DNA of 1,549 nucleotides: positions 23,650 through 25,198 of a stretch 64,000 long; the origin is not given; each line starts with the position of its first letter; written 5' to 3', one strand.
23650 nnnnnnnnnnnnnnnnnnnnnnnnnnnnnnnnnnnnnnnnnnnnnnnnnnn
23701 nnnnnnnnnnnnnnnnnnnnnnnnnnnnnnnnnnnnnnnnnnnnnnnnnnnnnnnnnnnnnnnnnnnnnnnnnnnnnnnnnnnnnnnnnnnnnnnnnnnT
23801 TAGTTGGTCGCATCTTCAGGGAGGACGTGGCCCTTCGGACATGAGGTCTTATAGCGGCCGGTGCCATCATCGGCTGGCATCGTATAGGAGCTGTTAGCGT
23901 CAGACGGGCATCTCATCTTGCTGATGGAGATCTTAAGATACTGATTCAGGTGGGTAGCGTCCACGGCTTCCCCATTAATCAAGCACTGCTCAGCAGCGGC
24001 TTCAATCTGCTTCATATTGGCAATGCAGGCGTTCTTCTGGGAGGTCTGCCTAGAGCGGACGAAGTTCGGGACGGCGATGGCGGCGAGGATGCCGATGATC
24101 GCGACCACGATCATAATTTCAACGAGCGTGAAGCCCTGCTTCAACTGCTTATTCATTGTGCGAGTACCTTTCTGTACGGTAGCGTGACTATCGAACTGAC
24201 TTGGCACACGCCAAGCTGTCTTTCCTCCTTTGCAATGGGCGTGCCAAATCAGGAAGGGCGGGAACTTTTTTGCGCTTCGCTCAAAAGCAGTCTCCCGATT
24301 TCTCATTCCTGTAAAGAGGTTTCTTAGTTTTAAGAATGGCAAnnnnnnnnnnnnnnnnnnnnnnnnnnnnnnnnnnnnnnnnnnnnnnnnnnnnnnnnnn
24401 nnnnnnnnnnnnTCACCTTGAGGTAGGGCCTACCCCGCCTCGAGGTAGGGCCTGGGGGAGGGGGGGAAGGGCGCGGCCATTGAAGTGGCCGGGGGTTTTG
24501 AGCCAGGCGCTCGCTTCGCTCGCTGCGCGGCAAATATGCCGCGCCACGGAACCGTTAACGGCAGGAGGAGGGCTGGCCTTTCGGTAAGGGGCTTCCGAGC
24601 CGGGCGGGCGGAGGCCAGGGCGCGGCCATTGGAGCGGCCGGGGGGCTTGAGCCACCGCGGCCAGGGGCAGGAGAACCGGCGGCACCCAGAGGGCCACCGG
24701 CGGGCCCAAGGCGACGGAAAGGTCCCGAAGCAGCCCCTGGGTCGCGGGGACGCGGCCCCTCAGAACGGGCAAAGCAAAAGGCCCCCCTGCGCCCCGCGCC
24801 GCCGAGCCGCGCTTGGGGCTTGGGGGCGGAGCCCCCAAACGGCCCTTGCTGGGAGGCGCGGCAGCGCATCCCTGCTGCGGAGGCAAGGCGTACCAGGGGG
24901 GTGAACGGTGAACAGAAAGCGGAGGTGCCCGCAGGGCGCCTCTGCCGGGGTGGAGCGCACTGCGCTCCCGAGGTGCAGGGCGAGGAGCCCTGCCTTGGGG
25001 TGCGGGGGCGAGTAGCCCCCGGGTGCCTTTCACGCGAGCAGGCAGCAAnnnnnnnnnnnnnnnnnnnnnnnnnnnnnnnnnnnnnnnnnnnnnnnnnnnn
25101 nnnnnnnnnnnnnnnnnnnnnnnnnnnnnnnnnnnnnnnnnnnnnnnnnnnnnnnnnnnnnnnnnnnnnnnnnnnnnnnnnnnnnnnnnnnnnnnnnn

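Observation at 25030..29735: Split type-I-PKS-like module (KS ORF, then linker-AT-DH-PPTase ORF) in which every alignable catalytic residue except the KS cysteine appears substituted, with no ACP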

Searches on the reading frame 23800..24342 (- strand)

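Call 8: search_protein_families(library=pfam, proteins=[window:23800-24342:-], max_evalue=0.01)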
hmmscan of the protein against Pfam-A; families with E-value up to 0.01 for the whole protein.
window:23800-24342:- (180 aa): 1 family
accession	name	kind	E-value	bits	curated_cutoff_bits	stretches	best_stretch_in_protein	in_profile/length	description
PF07963.17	N_methyl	-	1e-08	34.8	21.2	1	68-91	4-27/27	Prokaryotic N-terminal methylation motif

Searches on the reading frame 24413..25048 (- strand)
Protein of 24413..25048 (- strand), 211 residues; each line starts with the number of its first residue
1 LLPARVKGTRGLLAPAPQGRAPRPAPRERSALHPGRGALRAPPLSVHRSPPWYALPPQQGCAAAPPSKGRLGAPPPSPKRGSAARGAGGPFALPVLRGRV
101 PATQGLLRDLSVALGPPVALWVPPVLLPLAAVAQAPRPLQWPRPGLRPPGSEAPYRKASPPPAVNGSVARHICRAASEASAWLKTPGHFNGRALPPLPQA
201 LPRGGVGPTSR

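Call 8: search_protein_families(library=pfam, proteins=[window:24413-25048:-], max_evalue=0.01)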
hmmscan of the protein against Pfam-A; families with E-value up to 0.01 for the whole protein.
window:24413-25048:- (211 aa): 0 families
